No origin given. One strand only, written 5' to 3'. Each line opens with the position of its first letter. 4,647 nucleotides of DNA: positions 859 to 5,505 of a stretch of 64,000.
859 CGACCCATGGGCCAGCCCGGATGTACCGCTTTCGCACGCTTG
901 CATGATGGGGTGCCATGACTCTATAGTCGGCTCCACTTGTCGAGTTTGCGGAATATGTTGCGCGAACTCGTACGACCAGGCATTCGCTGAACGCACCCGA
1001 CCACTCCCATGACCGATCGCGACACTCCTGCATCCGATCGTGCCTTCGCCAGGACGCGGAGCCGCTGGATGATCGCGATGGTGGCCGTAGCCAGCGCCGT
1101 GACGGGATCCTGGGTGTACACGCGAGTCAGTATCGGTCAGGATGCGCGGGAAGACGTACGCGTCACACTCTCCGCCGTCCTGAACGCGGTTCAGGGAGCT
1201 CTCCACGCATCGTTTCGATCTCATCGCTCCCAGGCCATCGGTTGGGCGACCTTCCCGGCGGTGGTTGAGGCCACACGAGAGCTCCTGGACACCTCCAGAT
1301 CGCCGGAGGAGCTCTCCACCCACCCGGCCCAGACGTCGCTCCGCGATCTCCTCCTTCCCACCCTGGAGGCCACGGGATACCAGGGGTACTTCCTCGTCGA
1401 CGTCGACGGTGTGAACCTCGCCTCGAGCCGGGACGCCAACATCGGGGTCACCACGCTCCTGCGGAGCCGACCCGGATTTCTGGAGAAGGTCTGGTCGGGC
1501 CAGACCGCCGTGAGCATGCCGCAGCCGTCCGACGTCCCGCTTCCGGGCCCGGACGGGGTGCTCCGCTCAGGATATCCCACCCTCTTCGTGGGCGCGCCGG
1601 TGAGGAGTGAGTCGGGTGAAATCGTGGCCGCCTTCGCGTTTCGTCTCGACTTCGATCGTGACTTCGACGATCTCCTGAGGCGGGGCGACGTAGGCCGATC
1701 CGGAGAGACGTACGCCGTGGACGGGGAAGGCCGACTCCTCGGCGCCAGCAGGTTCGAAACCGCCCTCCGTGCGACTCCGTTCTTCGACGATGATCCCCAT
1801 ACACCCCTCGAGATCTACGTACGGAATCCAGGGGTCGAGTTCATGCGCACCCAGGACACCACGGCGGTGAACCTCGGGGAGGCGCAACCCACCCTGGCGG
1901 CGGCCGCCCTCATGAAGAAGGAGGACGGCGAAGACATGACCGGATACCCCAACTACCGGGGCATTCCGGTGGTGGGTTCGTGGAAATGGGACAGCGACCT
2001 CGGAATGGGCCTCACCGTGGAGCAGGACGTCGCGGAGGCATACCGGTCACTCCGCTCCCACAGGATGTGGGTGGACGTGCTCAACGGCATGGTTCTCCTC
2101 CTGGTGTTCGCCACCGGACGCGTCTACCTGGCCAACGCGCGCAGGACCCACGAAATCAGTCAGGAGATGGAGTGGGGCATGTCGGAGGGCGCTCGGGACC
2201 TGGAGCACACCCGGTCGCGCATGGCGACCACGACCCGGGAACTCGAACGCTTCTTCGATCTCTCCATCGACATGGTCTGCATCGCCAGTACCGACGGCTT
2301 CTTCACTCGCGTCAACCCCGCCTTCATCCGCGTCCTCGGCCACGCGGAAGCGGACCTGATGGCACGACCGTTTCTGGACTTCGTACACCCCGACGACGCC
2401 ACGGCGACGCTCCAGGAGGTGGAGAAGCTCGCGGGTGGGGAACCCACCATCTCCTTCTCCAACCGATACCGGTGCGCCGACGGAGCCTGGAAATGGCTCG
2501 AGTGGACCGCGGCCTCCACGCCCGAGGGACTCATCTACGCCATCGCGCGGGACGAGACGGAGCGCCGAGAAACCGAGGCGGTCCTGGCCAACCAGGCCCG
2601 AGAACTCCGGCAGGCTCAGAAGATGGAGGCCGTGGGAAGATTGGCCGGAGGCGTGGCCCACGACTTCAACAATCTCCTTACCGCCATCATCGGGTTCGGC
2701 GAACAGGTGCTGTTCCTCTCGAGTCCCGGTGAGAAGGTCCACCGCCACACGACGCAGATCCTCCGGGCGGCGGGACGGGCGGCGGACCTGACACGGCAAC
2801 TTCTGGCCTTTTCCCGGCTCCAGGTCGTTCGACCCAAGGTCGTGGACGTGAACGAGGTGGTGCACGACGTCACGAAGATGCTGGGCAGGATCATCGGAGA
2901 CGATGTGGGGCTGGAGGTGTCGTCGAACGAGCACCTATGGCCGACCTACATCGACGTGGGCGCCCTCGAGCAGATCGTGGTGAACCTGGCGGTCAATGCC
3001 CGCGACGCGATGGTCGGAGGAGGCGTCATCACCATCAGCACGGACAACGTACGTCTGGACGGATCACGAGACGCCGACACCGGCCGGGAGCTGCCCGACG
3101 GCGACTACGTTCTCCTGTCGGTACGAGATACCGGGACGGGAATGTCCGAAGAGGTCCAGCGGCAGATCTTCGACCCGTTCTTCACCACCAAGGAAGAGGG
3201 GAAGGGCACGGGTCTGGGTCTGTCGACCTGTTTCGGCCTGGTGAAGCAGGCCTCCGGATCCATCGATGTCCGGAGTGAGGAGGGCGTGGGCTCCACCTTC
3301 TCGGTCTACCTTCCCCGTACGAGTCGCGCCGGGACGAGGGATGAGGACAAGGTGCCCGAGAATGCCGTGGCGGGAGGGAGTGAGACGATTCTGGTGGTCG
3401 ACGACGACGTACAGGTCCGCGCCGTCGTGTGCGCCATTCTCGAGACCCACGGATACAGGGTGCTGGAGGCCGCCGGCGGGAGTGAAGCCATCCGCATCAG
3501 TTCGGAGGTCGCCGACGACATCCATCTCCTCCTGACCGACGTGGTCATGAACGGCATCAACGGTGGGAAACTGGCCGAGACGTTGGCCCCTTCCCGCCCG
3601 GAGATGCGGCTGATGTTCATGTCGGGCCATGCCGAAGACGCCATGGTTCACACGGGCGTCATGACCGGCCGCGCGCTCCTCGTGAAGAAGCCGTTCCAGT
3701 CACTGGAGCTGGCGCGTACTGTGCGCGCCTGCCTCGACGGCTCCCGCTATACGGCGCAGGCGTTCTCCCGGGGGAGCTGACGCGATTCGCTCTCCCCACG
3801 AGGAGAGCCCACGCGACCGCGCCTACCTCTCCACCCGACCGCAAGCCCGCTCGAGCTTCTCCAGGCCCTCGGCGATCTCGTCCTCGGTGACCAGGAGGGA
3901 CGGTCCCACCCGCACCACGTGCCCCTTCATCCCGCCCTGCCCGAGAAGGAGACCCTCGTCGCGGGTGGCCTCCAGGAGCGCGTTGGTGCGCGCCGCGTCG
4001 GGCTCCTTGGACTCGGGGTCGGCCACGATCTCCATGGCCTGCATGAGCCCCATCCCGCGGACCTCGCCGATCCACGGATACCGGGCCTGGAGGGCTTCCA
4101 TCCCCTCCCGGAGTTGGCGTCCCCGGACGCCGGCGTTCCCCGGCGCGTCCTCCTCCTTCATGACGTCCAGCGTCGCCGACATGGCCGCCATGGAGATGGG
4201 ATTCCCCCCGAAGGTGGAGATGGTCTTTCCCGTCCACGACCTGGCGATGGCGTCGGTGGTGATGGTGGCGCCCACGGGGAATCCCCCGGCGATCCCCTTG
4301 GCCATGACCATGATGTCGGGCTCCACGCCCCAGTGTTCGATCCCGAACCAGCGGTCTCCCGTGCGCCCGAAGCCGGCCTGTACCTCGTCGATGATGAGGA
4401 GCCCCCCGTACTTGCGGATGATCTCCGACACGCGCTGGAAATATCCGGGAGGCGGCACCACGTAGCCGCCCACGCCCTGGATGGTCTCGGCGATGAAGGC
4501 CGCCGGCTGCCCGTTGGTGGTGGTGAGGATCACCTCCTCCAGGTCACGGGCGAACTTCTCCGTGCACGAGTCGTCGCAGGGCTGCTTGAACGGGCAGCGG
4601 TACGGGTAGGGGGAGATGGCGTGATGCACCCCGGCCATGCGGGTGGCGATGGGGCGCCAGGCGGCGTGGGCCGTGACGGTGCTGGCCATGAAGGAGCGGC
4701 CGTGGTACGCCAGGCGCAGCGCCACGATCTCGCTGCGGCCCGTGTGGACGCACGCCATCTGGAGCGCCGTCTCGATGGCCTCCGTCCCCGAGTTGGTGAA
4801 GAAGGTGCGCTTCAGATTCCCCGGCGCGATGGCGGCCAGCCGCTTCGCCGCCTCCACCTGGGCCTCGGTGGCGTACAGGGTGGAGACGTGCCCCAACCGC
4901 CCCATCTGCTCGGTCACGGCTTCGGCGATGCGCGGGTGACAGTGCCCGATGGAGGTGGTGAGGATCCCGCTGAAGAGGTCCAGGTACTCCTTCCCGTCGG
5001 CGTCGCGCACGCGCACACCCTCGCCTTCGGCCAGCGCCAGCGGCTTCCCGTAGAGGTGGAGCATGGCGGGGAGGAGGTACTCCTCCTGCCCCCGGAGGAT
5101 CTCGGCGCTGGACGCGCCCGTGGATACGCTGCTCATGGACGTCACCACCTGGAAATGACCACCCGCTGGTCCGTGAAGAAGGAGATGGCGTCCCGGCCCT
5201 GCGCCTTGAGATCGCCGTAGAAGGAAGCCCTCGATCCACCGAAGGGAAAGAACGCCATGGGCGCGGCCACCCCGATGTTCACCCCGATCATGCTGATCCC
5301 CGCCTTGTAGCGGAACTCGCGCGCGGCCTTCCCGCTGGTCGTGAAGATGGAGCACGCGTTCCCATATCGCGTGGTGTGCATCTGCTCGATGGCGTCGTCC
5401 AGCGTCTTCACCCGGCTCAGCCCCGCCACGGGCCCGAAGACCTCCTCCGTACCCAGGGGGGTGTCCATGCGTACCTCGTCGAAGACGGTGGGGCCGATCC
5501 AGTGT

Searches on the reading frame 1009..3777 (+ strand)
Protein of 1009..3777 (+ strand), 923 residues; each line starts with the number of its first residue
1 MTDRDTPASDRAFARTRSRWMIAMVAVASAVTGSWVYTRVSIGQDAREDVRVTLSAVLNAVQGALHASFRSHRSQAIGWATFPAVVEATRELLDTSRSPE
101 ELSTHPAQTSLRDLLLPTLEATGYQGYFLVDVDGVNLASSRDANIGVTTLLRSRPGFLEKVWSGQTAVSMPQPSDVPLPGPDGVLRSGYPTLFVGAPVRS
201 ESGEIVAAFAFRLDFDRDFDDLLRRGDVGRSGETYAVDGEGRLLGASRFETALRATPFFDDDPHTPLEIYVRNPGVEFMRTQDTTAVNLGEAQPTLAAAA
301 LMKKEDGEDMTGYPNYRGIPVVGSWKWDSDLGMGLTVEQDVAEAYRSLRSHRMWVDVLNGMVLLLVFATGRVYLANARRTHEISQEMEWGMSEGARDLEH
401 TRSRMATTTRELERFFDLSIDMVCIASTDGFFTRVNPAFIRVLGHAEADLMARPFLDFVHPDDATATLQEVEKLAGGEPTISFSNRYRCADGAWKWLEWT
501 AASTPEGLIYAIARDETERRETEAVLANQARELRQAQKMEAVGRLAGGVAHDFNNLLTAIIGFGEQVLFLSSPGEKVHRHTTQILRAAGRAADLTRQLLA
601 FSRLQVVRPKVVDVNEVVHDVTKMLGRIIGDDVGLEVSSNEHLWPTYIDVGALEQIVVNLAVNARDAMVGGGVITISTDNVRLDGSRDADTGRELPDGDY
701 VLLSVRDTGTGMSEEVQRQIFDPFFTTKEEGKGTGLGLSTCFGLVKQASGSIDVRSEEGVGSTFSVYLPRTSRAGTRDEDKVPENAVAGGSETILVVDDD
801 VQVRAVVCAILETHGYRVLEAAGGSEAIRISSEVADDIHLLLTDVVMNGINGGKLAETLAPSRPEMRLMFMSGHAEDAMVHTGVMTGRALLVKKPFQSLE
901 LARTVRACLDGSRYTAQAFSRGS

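Call 9: search_protein_families(library=pfam, proteins=[window:1009-3777:+], max_evalue=0.0001)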
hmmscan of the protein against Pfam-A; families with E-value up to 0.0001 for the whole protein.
window:1009-3777:+ (923 aa): 9 families
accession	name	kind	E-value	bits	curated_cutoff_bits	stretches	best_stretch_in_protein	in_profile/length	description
PF02518.31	HATPase_c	-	1.3e-21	77.5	26.4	1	650-771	3-110/111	Histidine kinase-, DNA gyrase B-, and HSP90-like ATPase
PF00072.30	Response_reg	-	7.5e-17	61.9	30.2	1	794-905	1-110/111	Response regulator receiver domain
PF08447.18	PAS_3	-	1.5e-12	48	25.6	1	433-503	2-74/89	PAS fold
PF08448.16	PAS_4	-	1.6e-12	48.1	23.1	1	416-521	1-110/110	PAS fold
PF02743.24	dCache_1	-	4.8e-09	36.5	45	1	46-254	3-184/240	Cache domain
PF00989.32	PAS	-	1.5e-08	35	22.6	1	411-473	2-64/113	PAS fold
PF00512.31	HisKA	-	5.3e-07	30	26.9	1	543-605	3-64/66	His Kinase A (phospho-acceptor) domain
PF13188.13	PAS_8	-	1.4e-05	25.2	21.8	0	412-464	3-55/65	PAS domain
PF13426.13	PAS_9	-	2.6e-05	24.9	27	0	421-518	2-103/103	PAS domain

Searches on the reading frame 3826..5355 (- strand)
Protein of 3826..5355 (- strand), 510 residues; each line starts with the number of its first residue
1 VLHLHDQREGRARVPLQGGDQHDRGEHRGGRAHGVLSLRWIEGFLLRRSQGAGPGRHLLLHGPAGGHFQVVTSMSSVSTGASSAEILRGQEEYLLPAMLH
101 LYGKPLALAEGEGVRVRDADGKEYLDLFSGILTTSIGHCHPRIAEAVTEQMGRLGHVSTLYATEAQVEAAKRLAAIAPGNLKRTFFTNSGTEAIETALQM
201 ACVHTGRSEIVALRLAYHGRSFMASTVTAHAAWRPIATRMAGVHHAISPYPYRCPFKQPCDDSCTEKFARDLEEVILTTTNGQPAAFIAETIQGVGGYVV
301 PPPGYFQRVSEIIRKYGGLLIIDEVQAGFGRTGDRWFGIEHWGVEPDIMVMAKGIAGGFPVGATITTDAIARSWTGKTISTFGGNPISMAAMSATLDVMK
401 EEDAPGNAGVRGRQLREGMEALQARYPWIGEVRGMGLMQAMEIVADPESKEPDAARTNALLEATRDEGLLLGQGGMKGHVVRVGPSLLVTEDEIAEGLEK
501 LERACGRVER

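Call 9: search_protein_families(library=pfam, proteins=[window:3826-5355:-], max_evalue=0.0001)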
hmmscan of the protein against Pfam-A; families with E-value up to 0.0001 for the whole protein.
window:3826-5355:- (510 aa): 1 family
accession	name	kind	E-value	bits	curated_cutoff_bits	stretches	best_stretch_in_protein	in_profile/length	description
PF00202.27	Aminotran_3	-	3.3e-103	345.9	30.5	1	106-504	11-402/403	Aminotransferase class-III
